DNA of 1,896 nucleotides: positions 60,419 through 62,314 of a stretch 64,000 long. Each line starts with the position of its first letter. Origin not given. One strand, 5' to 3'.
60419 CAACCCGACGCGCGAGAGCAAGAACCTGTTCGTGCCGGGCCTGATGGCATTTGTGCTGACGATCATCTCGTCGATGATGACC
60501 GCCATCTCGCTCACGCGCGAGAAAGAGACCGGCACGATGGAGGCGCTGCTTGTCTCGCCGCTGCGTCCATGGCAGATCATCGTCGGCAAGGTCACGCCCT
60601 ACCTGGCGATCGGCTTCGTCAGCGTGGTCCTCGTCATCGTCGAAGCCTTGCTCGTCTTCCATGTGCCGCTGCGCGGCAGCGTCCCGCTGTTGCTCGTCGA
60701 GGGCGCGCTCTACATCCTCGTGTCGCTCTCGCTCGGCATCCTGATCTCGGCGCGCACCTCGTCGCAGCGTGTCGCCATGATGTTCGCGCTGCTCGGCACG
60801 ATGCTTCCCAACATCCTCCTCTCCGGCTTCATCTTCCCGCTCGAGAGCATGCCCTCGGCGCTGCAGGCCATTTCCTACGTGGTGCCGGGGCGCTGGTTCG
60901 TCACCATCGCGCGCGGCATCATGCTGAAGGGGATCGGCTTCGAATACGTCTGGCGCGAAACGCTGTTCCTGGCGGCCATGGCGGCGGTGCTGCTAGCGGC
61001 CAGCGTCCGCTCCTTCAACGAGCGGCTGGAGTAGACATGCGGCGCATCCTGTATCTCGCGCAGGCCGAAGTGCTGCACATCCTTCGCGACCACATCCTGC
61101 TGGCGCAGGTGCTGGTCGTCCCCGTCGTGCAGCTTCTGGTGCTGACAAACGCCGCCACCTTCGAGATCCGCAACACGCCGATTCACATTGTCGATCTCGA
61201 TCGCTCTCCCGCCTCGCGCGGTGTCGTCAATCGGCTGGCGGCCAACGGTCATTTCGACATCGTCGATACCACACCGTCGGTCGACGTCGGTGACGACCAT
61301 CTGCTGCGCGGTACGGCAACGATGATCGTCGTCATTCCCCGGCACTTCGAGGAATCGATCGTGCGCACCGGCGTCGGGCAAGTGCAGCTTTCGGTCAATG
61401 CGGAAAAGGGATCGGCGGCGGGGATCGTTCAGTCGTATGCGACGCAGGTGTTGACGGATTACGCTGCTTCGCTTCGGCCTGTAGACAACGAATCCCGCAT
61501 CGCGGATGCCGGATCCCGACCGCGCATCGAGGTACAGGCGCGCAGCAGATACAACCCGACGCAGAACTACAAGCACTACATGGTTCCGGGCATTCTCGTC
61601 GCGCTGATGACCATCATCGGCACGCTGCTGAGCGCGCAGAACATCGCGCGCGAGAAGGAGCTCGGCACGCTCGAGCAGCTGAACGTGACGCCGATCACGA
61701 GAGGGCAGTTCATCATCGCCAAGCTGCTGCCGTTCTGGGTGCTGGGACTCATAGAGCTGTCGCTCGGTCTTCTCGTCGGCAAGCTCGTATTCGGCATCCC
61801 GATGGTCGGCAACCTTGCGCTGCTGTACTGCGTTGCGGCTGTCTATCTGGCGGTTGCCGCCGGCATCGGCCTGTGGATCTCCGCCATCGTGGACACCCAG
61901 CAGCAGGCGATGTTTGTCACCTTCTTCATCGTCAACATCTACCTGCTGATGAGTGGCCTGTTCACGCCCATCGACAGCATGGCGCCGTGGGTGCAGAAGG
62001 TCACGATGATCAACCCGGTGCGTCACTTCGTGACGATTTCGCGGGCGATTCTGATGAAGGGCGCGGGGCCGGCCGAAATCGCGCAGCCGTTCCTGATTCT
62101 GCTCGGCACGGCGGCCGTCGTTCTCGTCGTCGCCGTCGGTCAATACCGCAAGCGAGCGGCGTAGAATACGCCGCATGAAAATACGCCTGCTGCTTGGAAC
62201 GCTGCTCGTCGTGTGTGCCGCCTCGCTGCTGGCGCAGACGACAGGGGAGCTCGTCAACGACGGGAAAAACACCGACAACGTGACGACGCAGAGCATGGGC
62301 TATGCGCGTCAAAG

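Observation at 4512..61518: Recurrent arrays of about four locus-specific tandem heptamers at gene junctions and other mutation-tolerant positions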

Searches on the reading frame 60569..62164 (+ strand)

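Call 9: search_protein_families(library=pfam, proteins=[window:60569-62164:+])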
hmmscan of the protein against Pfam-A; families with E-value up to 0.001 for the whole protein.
window:60569-62164:+ (531 aa): 4 families
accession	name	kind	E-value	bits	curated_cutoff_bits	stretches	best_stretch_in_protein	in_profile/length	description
PF12698.13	ABC2_membrane_3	-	1.1e-50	173.2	31.6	1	182-522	8-345/347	ABC-2 family transporter protein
PF01061.29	ABC2_membrane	-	7.7e-26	91.4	26.9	1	334-495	51-210/211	ABC-2 type transporter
PF12679.13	ABC2_membrane_2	-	9e-21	74.8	27.2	1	163-528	3-280/283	ABC-2 family transporter protein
PF12730.13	ABC2_membrane_4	-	3.8e-07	30.7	27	1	326-453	39-174/179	ABC-2 family transporter protein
